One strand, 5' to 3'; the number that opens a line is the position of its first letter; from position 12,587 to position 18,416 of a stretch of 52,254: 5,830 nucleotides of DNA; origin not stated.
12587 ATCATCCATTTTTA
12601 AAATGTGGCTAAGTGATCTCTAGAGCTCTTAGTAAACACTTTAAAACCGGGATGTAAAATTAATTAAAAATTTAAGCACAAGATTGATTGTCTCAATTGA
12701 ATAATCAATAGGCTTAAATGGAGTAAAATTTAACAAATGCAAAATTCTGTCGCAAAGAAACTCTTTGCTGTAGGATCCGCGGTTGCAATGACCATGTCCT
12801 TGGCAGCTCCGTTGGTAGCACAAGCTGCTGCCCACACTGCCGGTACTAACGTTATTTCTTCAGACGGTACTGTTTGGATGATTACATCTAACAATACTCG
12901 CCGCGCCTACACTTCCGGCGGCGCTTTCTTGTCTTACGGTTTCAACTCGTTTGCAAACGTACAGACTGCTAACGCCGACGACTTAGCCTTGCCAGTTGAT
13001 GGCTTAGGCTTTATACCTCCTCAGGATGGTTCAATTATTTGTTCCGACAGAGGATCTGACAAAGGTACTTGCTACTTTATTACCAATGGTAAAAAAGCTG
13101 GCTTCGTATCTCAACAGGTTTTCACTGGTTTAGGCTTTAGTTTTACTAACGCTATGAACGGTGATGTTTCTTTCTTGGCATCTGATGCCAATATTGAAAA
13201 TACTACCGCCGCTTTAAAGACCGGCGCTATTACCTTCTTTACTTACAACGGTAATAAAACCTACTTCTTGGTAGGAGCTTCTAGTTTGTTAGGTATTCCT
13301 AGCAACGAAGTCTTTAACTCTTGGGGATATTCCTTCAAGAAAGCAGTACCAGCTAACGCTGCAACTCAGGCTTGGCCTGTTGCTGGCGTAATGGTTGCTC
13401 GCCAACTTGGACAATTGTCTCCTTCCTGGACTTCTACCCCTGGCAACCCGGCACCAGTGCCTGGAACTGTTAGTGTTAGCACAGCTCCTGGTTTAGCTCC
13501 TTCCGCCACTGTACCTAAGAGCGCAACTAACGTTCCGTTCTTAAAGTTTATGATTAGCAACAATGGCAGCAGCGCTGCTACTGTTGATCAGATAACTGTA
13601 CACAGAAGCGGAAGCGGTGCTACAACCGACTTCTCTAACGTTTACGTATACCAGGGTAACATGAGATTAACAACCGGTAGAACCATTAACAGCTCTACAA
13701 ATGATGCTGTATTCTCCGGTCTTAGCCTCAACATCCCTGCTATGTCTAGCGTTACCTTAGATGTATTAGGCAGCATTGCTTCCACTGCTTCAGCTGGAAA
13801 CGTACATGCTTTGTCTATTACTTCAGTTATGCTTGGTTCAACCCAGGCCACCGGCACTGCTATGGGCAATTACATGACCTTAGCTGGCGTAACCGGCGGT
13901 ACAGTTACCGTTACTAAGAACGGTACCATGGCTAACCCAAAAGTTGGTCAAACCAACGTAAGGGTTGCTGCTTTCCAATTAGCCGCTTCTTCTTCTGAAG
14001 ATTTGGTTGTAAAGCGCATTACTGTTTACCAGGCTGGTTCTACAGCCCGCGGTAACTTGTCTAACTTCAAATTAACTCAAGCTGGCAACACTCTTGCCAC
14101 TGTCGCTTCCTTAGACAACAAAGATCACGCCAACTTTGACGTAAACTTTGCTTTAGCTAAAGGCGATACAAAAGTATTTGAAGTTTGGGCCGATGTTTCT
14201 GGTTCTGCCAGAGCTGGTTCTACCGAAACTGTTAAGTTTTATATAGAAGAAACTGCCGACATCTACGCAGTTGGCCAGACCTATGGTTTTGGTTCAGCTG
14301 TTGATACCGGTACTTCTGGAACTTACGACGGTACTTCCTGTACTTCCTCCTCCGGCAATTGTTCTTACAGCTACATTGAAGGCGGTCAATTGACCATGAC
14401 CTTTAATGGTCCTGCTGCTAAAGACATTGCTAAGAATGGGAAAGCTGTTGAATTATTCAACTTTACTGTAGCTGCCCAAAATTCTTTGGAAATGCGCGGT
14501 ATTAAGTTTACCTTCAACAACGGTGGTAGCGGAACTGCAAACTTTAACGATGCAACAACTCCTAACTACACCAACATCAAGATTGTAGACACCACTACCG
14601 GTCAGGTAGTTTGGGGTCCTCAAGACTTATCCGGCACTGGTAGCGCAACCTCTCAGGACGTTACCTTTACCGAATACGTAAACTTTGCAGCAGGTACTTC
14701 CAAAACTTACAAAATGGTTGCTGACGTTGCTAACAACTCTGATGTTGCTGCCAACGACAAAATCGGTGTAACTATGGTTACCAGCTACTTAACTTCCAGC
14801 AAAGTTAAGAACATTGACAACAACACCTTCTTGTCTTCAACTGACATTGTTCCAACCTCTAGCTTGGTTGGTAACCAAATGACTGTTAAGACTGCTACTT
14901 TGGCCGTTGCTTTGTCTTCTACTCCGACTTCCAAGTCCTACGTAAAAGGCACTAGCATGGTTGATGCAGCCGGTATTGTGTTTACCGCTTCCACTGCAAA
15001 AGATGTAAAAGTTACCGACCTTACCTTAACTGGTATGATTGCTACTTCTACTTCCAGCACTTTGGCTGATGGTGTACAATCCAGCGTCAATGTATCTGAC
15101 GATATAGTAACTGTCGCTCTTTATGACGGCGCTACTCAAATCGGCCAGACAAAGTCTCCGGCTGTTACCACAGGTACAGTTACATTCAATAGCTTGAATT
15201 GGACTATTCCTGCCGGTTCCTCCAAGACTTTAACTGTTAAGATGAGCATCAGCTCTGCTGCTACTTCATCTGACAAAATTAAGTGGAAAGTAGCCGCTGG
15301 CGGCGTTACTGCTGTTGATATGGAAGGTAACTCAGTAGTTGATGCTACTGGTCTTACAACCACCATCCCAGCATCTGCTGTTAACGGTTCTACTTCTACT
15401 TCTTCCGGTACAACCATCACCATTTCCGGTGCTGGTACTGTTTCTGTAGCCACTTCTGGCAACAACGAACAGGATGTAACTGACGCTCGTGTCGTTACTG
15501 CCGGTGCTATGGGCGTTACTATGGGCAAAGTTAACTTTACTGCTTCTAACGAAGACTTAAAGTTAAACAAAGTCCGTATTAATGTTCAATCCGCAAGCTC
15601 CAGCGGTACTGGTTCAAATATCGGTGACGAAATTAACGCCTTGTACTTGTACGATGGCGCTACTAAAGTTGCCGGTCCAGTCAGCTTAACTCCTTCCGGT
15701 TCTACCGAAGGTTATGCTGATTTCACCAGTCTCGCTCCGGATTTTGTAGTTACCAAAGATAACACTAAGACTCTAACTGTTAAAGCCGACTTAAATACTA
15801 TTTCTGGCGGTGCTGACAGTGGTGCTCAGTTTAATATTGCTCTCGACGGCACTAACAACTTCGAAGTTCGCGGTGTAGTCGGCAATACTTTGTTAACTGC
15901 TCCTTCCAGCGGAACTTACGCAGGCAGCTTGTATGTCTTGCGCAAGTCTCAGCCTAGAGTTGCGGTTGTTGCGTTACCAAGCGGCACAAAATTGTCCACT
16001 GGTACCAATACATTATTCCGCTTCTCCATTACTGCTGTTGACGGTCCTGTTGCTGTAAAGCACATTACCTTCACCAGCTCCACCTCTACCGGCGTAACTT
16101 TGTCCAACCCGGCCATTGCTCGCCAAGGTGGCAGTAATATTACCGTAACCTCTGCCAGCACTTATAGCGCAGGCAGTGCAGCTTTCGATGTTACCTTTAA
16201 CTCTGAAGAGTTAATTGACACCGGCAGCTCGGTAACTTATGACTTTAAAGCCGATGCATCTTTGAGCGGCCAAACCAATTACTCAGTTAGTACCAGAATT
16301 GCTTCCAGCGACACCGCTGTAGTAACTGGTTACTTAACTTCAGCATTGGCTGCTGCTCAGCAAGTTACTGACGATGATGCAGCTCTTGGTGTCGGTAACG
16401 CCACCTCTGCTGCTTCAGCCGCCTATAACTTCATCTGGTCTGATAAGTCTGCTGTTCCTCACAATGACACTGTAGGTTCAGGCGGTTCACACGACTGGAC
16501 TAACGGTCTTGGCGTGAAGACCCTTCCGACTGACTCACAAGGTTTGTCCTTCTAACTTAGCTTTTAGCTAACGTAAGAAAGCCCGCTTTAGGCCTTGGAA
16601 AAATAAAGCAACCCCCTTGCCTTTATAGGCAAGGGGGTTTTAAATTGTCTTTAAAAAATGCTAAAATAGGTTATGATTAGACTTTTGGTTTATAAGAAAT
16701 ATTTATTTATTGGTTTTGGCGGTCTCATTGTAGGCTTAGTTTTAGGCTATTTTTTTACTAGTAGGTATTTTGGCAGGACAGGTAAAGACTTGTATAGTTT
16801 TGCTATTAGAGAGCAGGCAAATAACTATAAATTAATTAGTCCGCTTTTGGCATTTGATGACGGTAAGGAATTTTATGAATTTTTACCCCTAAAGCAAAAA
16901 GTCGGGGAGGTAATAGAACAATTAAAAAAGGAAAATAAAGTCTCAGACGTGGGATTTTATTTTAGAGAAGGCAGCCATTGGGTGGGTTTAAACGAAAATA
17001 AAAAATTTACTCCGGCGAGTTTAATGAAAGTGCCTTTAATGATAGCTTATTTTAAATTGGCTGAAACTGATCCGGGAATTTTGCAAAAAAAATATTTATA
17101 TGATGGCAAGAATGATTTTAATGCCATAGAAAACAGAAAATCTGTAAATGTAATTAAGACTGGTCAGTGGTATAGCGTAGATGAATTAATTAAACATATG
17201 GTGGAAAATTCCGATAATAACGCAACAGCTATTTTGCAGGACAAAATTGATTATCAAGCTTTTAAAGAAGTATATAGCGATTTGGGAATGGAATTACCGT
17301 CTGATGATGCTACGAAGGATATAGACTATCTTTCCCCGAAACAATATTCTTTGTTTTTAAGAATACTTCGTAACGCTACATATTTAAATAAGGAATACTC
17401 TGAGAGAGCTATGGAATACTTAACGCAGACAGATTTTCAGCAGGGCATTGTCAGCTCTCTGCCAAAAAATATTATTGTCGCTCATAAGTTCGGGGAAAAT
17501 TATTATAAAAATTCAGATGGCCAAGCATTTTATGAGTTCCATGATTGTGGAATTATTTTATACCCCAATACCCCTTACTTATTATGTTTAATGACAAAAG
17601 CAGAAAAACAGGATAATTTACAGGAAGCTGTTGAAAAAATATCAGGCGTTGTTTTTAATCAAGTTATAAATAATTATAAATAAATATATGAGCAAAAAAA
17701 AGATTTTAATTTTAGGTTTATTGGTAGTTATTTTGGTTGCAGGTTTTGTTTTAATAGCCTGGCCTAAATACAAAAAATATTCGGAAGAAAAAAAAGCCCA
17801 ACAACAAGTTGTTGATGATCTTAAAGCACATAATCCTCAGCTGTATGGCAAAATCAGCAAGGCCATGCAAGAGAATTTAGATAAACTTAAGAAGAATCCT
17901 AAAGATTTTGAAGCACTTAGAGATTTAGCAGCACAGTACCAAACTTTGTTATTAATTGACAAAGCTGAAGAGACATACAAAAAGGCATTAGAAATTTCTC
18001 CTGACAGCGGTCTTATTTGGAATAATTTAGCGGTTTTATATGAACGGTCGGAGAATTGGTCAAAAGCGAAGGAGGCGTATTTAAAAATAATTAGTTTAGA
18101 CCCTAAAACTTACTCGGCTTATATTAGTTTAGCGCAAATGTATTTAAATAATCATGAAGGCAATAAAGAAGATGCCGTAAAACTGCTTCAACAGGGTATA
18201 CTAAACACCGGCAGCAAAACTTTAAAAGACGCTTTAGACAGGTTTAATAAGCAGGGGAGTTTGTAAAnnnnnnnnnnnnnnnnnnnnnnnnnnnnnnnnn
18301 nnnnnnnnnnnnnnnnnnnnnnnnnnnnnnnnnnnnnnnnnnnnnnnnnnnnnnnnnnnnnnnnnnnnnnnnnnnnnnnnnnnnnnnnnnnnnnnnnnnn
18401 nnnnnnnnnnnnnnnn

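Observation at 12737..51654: Surface (S-layer-like) protein followed by about 35 kb of glycosylation genes: candidate protein O-glycosylation system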

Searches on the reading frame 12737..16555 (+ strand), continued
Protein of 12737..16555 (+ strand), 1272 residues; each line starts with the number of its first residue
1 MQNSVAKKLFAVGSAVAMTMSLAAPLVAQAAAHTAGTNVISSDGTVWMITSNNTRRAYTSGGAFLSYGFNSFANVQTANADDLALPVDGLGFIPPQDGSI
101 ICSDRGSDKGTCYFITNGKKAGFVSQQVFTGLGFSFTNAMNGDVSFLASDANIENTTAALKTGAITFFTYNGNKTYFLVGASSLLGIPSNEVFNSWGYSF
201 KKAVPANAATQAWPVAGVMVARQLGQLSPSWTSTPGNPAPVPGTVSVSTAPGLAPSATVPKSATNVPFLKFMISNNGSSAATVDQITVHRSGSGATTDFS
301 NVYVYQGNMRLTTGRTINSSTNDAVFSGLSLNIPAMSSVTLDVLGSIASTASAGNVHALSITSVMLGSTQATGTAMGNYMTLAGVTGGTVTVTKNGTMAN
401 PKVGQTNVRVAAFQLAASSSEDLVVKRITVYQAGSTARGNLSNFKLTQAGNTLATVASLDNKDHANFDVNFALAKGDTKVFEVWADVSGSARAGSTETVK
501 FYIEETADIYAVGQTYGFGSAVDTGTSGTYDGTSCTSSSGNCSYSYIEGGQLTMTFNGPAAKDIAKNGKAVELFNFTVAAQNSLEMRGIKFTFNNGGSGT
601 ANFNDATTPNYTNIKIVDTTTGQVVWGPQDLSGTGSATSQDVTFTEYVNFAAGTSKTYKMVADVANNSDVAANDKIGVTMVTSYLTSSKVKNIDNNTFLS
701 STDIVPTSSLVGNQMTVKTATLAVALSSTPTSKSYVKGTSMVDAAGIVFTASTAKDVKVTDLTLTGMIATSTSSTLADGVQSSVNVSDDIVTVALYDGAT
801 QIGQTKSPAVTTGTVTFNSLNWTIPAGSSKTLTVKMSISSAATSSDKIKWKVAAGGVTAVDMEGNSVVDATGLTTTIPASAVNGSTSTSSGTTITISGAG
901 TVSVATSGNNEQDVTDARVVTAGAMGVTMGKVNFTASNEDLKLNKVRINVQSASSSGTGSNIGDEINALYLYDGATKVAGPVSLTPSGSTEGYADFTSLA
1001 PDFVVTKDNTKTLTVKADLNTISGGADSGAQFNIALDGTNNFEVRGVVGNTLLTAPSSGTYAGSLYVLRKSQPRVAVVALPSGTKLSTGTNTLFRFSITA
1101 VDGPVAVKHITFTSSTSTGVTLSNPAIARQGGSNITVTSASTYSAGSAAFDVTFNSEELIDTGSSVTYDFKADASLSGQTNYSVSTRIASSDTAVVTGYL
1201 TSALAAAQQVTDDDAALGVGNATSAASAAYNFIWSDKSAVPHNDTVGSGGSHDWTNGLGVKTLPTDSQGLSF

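Call 97: find_related_loci(query=A9, collection=metagenome_contigs, flank=10000)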
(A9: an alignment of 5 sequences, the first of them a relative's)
Query A9 (1163 aa) in metagenome_contigs; peptide patterns used: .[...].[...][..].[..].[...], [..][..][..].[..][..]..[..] (x = any residue, [..] = any of these).
423 stretches matched a pattern; 70 encode a relative of the query (tblastn E <= 1e-3); 70 distinct loci.
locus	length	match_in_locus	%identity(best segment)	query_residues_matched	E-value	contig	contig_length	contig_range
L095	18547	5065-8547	57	1-1157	0e+0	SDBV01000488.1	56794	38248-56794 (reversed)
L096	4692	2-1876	100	539-1163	0e+0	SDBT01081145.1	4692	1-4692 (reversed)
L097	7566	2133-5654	51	1-1161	0e+0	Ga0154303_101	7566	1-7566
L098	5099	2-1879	88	539-1161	0e+0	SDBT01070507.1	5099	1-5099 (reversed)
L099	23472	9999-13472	50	1-1148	0e+0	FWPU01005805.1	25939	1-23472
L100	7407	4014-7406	52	1-1120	0e+0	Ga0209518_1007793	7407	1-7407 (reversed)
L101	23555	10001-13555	47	1-1159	0e+0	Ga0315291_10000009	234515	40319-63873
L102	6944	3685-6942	47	1-1108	0e+0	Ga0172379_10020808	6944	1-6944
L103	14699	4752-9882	45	1-1147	0e+0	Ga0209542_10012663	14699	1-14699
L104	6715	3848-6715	46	1-980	0e+0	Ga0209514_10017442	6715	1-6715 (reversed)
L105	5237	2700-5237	49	1-862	0e+0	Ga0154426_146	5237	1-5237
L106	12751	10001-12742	49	1-903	0e+0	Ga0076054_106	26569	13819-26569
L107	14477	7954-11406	40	1-1148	0e+0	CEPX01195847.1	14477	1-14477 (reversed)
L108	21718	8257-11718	39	4-1153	0e+0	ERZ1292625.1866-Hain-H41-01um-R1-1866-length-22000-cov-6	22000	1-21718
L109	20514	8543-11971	39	1-1148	0e+0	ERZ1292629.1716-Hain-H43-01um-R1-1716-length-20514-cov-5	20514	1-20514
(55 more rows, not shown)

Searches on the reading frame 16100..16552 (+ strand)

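Call 47: search_protein_families(library=pfam, proteins=[window:16100-16552:+], max_evalue=10)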
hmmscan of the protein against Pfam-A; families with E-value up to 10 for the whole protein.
window:16100-16552:+ (151 aa): 3 families
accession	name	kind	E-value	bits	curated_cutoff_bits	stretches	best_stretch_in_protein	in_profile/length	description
PF24558.1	DUF7604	-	0.0013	19.5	25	1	18-105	36-115/147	Domain of unknown function (DUF7604)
PF20944.2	StcE_b-sandwich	-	0.032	14.7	27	1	4-52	20-67/75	Metalloprotease StcE, beta-sandwich domain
PF18850.6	LPD30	-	0.2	12.3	27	1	10-38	30-58/120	Large polyvalent protein associated domain 30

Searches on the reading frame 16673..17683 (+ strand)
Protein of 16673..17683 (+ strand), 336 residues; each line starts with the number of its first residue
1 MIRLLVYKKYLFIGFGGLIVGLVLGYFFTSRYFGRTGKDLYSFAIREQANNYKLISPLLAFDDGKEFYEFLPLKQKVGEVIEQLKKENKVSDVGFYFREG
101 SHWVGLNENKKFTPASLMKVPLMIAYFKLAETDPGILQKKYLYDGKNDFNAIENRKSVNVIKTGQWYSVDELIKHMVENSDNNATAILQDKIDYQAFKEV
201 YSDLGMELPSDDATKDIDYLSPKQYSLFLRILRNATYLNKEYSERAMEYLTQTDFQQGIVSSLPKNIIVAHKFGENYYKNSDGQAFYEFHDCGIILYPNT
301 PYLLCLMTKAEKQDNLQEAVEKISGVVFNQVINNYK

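Call 3: search_protein_families(library=pfam, proteins=[window:16673-17683:+], max_evalue=0.01)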
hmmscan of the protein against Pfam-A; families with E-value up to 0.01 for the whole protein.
window:16673-17683:+ (336 aa): 3 families
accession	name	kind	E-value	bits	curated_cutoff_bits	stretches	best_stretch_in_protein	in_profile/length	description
PF13354.11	Beta-lactamase2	-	1.3e-30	106.8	22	1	101-308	10-214/214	Beta-lactamase enzyme family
PF00768.25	Peptidase_S11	-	0.00081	19.4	27.6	1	107-192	30-115/239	D-alanyl-D-alanine carboxypeptidase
PF02687.27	FtsX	-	0.0011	19.5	25.5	1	2-37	43-74/120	FtsX-like permease C-terminal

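Call 18: search_protein_families(library=ncbifam, proteins=[window:16673-17683:+], max_evalue=0.01)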
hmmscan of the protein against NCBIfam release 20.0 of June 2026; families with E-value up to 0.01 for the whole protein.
window:16673-17683:+ (336 aa): 10 families
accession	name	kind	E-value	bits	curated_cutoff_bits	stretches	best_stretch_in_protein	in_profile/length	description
NF033103.1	bla_class_A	equivalog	1e-14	54.4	200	1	91-328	11-254/257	class A beta-lactamase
NF012099.1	SubclassA2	equivalog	7.1e-12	45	320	1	74-334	3-273/275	class A beta-lactamase, subclass A2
NF033102.1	bla_CepA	exception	6.8e-07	28.6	660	1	162-332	112-296/300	CepA family extended-spectrum class A beta-lactamase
NF041445.1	blaRATA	exception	2.5e-06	26.8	660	0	256-323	222-287/302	RATA family class A beta-lactamase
NF038258.2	PBP4_Staph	exception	2.5e-06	26.6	500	1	106-195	57-146/366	penicillin-binding protein PBP4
NF000447.2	bla-A_Chryseo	exception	4.1e-05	22.9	510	1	73-306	22-263/292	CGA/CIA family class A beta-lactamase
NF000446.2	blaCIA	exception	8.1e-05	21.7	640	1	73-304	22-261/292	CIA family extended-spectrum class A beta-lactamase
NF000390.2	blaVEB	exception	0.00011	21.3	670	1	87-327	39-288/299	VEB family extended-spectrum class A beta-lactamase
NF000324.2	blaLUT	exception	0.0072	15.5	600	0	104-192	64-148/296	LUT family class A beta-lactamase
NF000512.2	blaSGM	exception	0.0089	15.5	500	0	97-189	40-129/285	SGM family class A beta-lactamase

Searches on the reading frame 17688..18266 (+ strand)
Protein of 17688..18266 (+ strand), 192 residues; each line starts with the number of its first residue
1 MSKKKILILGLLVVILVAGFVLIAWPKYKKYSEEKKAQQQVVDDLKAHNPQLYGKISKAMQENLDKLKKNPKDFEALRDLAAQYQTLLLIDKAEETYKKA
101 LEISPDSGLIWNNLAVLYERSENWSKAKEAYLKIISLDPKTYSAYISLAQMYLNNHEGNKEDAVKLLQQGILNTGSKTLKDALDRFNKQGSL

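Call 3: search_protein_families(library=pfam, proteins=[window:17688-18266:+], max_evalue=0.01)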
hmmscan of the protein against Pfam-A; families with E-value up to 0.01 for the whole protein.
window:17688-18266:+ (192 aa): 17 families
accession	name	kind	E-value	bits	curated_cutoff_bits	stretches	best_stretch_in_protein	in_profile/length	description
PF13431.12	TPR_17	-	1.8e-15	56.3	24.4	2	96-128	1-33/34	Tetratricopeptide repeat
PF00515.34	TPR_1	-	8.4e-13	48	27.8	2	110-140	3-33/34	Tetratricopeptide repeat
PF07719.23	TPR_2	-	2.9e-12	46.1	27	1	110-140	3-33/34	Tetratricopeptide repeat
PF13428.12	TPR_14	-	5.2e-11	42.5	23.5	2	75-116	2-43/44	Tetratricopeptide repeat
PF14559.12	TPR_19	-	4.1e-09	37.1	25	1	91-148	8-64/68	Tetratricopeptide repeat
PF13414.12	TPR_11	-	5.2e-08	32.9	26.8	1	91-120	11-40/42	TPR repeat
PF13424.12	TPR_12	-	7e-08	33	30.1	1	75-138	4-75/77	Tetratricopeptide repeat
PF13181.12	TPR_8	-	9.1e-08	32.1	25.7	1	110-140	3-33/34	Tetratricopeptide repeat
PF13176.12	TPR_7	-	2.9e-07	30.5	27.9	0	111-138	2-31/36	Tetratricopeptide repeat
PF13432.12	TPR_16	-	6.8e-07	30.1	32.7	1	114-169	3-56/65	Tetratricopeptide repeat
PF23240.1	HAT_PRP39_N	-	1.1e-05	26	27.7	1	65-180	5-124/168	PRP39 N-terminal HAT repeat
PF13174.12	TPR_6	-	6.2e-05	23.8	26.3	0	114-141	6-33/33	Tetratricopeptide repeat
PF24575.1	TPR_Slam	-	0.00011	23.1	35.2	1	65-158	6-97/104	Surface lipoprotein assembly modifier, N-terminal TPR repeats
PF01239.28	PPTA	-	0.001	19.1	29.5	0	95-119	6-30/32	Protein prenyltransferase alpha subunit repeat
PF13371.12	TPR_9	-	0.0019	18.6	35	0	91-140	12-61/73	Tetratricopeptide repeat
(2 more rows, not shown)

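Call 61: search_protein_families(library=ncbifam, proteins=[window:17688-18263:+], max_evalue=0.00001)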
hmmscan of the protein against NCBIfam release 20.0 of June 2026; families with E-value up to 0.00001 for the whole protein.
window:17688-18263:+ (192 aa): 7 families
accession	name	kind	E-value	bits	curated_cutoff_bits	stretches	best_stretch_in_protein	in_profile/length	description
TIGR02917.1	PEP_TPR_lipo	equivalog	9.6e-12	43.6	312.2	1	24-168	722-861/899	XrtA/PEP-CTERM system TPR-repeat protein PrsT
TIGR02521.1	type_IV_pilW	equivalog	6.7e-11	42.2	154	1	54-113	45-104/234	type IV pilus biogenesis/stability protein PilW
NF033920.0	C39_PA2778_fam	equivalog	2.9e-09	36.7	150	0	74-169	160-249/255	PA2778 family cysteine peptidase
NF047371.1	FlcA_CTERM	equivalog_domain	2.2e-07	29.7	300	1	91-176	139-222/646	periplasmic flagellar collar protein FlcA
NF040959.1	MamA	equivalog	2.6e-07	30.3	200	1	67-167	98-196/204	magnetosome protein MamA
NF002725.1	PRK02603.1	equivalog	3.2e-06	27.2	143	0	33-126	31-124/173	photosystem I assembly protein Ycf3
NF008756.0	PRK11788.1-4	equivalog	6.8e-06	25.3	474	1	70-164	104-195/389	lipopolysaccharide assembly protein LapB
